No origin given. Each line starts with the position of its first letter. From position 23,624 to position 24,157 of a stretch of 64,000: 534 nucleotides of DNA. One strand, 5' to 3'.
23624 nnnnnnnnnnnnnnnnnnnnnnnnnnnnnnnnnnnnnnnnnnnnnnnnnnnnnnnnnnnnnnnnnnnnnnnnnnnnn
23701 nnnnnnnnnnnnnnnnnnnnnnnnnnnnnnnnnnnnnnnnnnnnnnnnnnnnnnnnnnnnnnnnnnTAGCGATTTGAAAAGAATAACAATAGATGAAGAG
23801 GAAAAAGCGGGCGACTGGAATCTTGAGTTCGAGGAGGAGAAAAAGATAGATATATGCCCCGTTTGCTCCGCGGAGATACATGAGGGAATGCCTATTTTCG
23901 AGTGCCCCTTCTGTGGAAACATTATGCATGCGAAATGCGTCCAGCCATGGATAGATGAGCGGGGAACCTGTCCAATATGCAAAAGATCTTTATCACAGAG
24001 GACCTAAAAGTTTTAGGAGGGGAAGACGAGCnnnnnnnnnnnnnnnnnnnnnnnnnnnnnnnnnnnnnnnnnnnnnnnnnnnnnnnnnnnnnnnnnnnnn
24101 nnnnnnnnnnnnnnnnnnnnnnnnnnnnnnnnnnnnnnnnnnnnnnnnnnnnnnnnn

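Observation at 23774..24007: Two zinc fingers with identical C4HC3 spacing: RING-variant rather than canonical C3HC4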

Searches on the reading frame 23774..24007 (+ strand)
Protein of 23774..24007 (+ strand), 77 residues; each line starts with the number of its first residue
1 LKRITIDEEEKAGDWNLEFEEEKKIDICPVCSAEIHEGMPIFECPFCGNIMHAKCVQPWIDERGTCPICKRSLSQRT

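Call 4: search_protein_families(library=pfam, proteins=[window:23774-24007:+], max_evalue=1)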
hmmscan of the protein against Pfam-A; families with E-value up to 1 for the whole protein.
window:23774-24007:+ (77 aa): 65 families (the best 25 are shown)
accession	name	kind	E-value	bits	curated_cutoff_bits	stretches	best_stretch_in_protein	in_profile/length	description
PF13639.12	zf-RING_2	-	1.3e-09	38.6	27.3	1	27-70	2-44/44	Ring finger domain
PF14446.12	Prok-RING_1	-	4.4e-07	30.2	29.1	1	26-57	5-36/54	Prokaryotic RING finger family 1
PF17120.11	zf-RING_16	-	1.7e-05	24.8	27.4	1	25-67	4-45/57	RING/Ubox like zinc-binding domain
PF03107.22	C1_2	-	6.1e-05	23.7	26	1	17-56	7-48/48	C1 domain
PF13923.12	zf-C3HC4_2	-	7.6e-05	22.9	27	1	28-69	2-40/40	Zinc finger, C3HC4 type (RING finger)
PF00130.28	C1_1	-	0.00012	22.3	26.5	1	23-57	9-44/53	Phorbol esters/diacylglycerol binding domain (C1 domain)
PF04423.19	Rad50_zn_hook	-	0.00013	22.1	24.3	1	62-75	17-31/52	Rad50 zinc hook motif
PF12678.13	zf-rbx1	-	0.00019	22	31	1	26-70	12-55/55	RING-H2 zinc finger domain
PF05605.18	zf-Di19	-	0.0002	21.9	27.5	1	20-39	26-45/54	Drought induced 19 protein (Di19), zinc-binding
PF00628.35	PHD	-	0.00021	21.7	24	1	28-63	1-35/47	PHD-finger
PF05191.20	ADK_lid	-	0.0017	18.6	26.6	1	44-76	4-34/36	Adenylate kinase, active site lid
PF14447.12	Prok-RING_4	-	0.0021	18.3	27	1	47-76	16-43/46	Prokaryotic RING finger family 4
PF14169.11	YdjO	-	0.0023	18.1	27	0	61-75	37-51/59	Cold-inducible protein YdjO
PF21349.2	RUBY_RBDX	-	0.0031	17.4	26.5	1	19-34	10-25/30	Rubrerythrin, rubredoxin-like domain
PF14634.12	zf-RING_5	-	0.0039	17.6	27.9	1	28-71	2-43/43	zinc-RING finger domain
PF12861.13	zf-ANAPC11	-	0.01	16.3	25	1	27-74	14-62/65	Anaphase-promoting complex subunit 11 RING-H2 finger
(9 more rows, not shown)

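Call 10: find_homologous_proteins(query=window:23774-24004:+, max_evalue=0.001)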
Query window:23774-24004:+ (77 aa): 6 proteins with E <= 0.001 among 6 candidates.
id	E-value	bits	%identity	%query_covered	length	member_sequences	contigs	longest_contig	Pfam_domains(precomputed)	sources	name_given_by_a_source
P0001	4.4e-48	178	100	100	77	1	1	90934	PF17120.12,PF14446.13,PF13639.13,PF27208.1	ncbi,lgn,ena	-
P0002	2.4e-38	147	81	100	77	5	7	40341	PF13923.13,PF13639.13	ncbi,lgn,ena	ncbi:MAG: RING finger domain-containing protein [Nitrososphaerota archaeon]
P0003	1.3e-37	145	79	100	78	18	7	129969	PF13639.13,PF04423.20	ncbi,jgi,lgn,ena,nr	ncbi:MAG: hypothetical protein L2C94_003855 [Aigarchaeota archaeon]|nr:hypothetical protein [Candida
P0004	1.1e-33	132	77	97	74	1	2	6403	PF13923.13,PF12678.14,PF13639.13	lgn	-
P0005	4.4e-30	121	63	99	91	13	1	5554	PF17120.12,PF03107.23,PF13639.13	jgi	-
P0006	6.4e-28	114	62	96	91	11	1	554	PF17120.12,PF05605.19,PF12678.14,PF03107.23,PF13639.13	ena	-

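Call 27: predict_structure(alignment_id=A3)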
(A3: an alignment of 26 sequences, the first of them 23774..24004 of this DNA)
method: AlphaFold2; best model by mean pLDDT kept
length: 77 residues; sequences in the alignment: 26
mean_pLDDT: 77.5   pTM: 0.51
mean pLDDT of the five models: 77.5, 76.5, 75.3, 74.0, 69.4
residues with pLDDT >= 90: 5; 70-90: 50; 50-70: 20; < 50: 2
segments of 3 or more residues with pLDDT < 50: none
pLDDT, mean of each block of 10 residues (from residue 1): 69 65 71 82 87 90 88 65
secondary structure, 60 per line:
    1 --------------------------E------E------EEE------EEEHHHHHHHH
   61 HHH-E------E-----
elements in order: E41-43 E50-52 H53-63

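Call 29: fold_search(model_id=the predicted structure, library=pdb)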
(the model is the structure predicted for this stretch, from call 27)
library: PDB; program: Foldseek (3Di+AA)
matches with E <= 10: 888; with E <= 0.001: 1
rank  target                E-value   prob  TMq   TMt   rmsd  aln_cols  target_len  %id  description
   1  2ect_MODEL_1_A        5.5e-04  1.00  0.57  0.56   2.0        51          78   31  Solution structure of the Zinc finger, C3HC4 type (RING finger) domain of RING finger protein 126 (released 2008-02-19)
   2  5ulk_C                1.4e-03  1.00  0.56  0.84   1.4        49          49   26  Crystal Structure of RNF165 in complex with a UbcH5b~Ub conjugate (released 2017-06-07)
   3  5d0i_A                2.0e-03  1.00  0.58  0.71   2.0        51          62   27  Structure of RING finger protein 165 (released 2015-12-09)
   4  1iym_MODEL_1_A        2.0e-03  1.00  0.53  0.70   1.7        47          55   38  RING-H2 finger domain of EL5 (released 2003-07-22)
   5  5zbu_A                2.0e-03  1.00  0.58  0.60   4.5        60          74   32  Crystal Structure of PA-TM-RING E3 ligase RNF13 RING domain in complex with E2~Ub (released 2019-02-27)
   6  5zc4_A                2.5e-03  1.00  0.54  0.56   4.4        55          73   34  Crystal Structure of RNF13 RING domain (released 2019-02-27)
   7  6w9d_B                3.5e-03  1.00  0.52  0.63   1.4        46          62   39  RNF12 RING domain in complex with a Ube2d2~Ub conjugate (released 2020-05-20)
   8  6w7z_B                4.0e-03  1.00  0.56  0.60   4.5        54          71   37  RNF12 RING domain in complex with Ube2d2 (released 2020-05-20)
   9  1x4j_MODEL_1_A        4.3e-03  1.00  0.52  0.53  15.8        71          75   25  Solution structure of RING finger in RING finger protein 38 (released 2005-11-14)
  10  7ojx_A                4.9e-03  1.00  0.58  0.65   3.8        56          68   30  E2 UBE2K covalently linked to donor Ub, acceptor di-Ub, and RING E3 primed for K48-linked Ub chain synthesis (released 2022-01-12)
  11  5d0k_C                5.2e-03  1.00  0.57  0.62   2.4        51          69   25  Structure of UbE2D2:RNF165:Ub complex (released 2015-12-09)
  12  5lg7_MODEL_1_A        5.6e-03  1.00  0.50  0.54  11.5        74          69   22  Solution NMR structure of Tryptophan to Arginine mutant of Arkadia RING domain (released 2017-06-28)
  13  9q88                  6.0e-03  1.00  0.57  0.56   2.2        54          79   31  High-resolution structure of RNF38 RING domain (released 2025-07-30)
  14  6w9a_B                6.0e-03  1.00  0.55  0.60   4.5        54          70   37  RNF12 RING domain in complex with Ube2e2 (released 2020-05-20)
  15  5lg0_MODEL_1_A        6.0e-03  1.00  0.57  0.62  10.4        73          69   20  Solution NMR structure of Tryptophan to Alanine mutant of Arkadia RING domain. (released 2017-06-28)
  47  7bvw_B                3.1e-02  1.00  0.51  0.53   2.5        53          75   26  Crystal structure of the RING-H2 domain of Arabidopsis RMR1 (released 2021-04-14)
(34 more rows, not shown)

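Call 30: search_protein_representatives(alignment_id=A4)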
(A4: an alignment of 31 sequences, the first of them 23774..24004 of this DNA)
Query: 31 sequences, 87 profile positions. Proteins with E-value up to 0.001 (for the whole library): 76378; up to 1e-10: 561; up to 1e-30: 2. The best 150 are listed.
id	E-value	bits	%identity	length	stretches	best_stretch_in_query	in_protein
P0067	1.0e-62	224.2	-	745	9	30-80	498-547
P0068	5.1e-36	138.6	-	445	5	33-80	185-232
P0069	3.3e-29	116.8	-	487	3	32-83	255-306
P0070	5.5e-29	116.0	-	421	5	23-84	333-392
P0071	7.6e-29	115.6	-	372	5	33-84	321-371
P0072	5.8e-27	109.6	-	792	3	33-83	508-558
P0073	1.9e-26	107.9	-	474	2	24-80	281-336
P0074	2.2e-26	107.7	-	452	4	36-85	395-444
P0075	2.3e-26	107.6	-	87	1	5-85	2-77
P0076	7.8e-25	102.7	-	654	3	31-84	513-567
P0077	6.2e-24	99.8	-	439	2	30-82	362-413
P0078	1.0e-23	99.1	-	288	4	35-84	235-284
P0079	1.7e-23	98.4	-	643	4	31-85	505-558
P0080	2.5e-23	97.9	-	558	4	25-84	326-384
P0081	2.7e-23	97.8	-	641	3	31-84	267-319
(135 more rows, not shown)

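Call 45: search_protein_families(library=pfam, alignment_id=A4, max_evalue=0.01)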
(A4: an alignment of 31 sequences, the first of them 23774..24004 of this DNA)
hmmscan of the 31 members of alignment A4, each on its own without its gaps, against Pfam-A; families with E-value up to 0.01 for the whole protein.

A. member 1, window:23774-24004:+ (77 aa): 19 families
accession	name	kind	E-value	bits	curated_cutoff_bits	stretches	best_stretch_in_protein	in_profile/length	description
PF13639.12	zf-RING_2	-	1.3e-09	38.6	27.3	1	27-70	2-44/44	Ring finger domain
PF14446.12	Prok-RING_1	-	4.4e-07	30.2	29.1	1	26-57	5-36/54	Prokaryotic RING finger family 1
PF17120.11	zf-RING_16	-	1.7e-05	24.8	27.4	1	25-67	4-45/57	RING/Ubox like zinc-binding domain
PF03107.22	C1_2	-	6.1e-05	23.7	26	1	17-56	7-48/48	C1 domain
PF13923.12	zf-C3HC4_2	-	7.6e-05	22.9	27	1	28-69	2-40/40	Zinc finger, C3HC4 type (RING finger)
PF00130.28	C1_1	-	0.00012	22.3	26.5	1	23-57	9-44/53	Phorbol esters/diacylglycerol binding domain (C1 domain)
PF04423.19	Rad50_zn_hook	-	0.00013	22.1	24.3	0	62-75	17-31/52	Rad50 zinc hook motif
PF12678.13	zf-rbx1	-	0.00019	22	31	1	26-70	12-55/55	RING-H2 zinc finger domain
PF05605.18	zf-Di19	-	0.0002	21.9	27.5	0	20-39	26-45/54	Drought induced 19 protein (Di19), zinc-binding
PF00628.35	PHD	-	0.00021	21.7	24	1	28-63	1-35/47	PHD-finger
PF05191.20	ADK_lid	-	0.0017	18.6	26.6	0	44-76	4-34/36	Adenylate kinase, active site lid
PF14447.12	Prok-RING_4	-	0.0021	18.3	27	0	47-76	16-43/46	Prokaryotic RING finger family 4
PF14169.11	YdjO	-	0.0023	18.1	27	0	61-75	37-51/59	Cold-inducible protein YdjO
PF21349.2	RUBY_RBDX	-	0.0031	17.4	26.5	0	19-34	10-25/30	Rubrerythrin, rubredoxin-like domain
PF14634.12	zf-RING_5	-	0.0039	17.6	27.9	0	28-71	2-43/43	zinc-RING finger domain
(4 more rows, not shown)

B. families by the number of members that match (of 31 scanned): 56 families (the first 25 are shown)
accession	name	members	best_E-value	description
PF13639.12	zf-RING_2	31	7.9e-12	Ring finger domain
PF12678.13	zf-rbx1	30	9.5e-07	RING-H2 zinc finger domain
PF17120.11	zf-RING_16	30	5.1e-06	RING/Ubox like zinc-binding domain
PF00130.28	C1_1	30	5.8e-05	Phorbol esters/diacylglycerol binding domain (C1 domain)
PF13923.12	zf-C3HC4_2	27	3.2e-06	Zinc finger, C3HC4 type (RING finger)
PF00628.35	PHD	26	4.9e-05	PHD-finger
PF14446.12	Prok-RING_1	24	5.4e-09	Prokaryotic RING finger family 1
PF03107.22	C1_2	18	1.1e-06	C1 domain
PF13901.12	RH_dom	18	0.00088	Rubicon Homology Domain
PF07191.17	Zn_ribbon_6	16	0.00054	Double zinc ribbon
PF05605.18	zf-Di19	15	1.2e-05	Drought induced 19 protein (Di19), zinc-binding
PF00097.31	zf-C3HC4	15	9.5e-05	Zinc finger, C3HC4 type (RING finger)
PF04423.19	Rad50_zn_hook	14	8.1e-06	Rad50 zinc hook motif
PF14634.12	zf-RING_5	14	8.2e-05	zinc-RING finger domain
PF13920.12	zf-C3HC4_3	14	0.00011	Zinc finger, C3HC4 type (RING finger)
PF12861.13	zf-ANAPC11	7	4.5e-05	Anaphase-promoting complex subunit 11 RING-H2 finger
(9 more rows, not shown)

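Call 65: list_cluster_members(proteins=[P0001, P0007])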
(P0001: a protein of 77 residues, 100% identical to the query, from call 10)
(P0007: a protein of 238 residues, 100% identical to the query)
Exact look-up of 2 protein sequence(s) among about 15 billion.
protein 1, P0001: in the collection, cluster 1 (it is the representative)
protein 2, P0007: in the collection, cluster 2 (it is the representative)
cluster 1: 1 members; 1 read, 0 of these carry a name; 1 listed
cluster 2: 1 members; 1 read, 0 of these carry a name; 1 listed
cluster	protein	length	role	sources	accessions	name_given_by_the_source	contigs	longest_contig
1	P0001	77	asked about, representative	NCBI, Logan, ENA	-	-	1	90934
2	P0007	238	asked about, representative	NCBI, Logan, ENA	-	-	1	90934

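Call 66: find_encoding_contigs(protein=P0001, flank=3000, max_places=2)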
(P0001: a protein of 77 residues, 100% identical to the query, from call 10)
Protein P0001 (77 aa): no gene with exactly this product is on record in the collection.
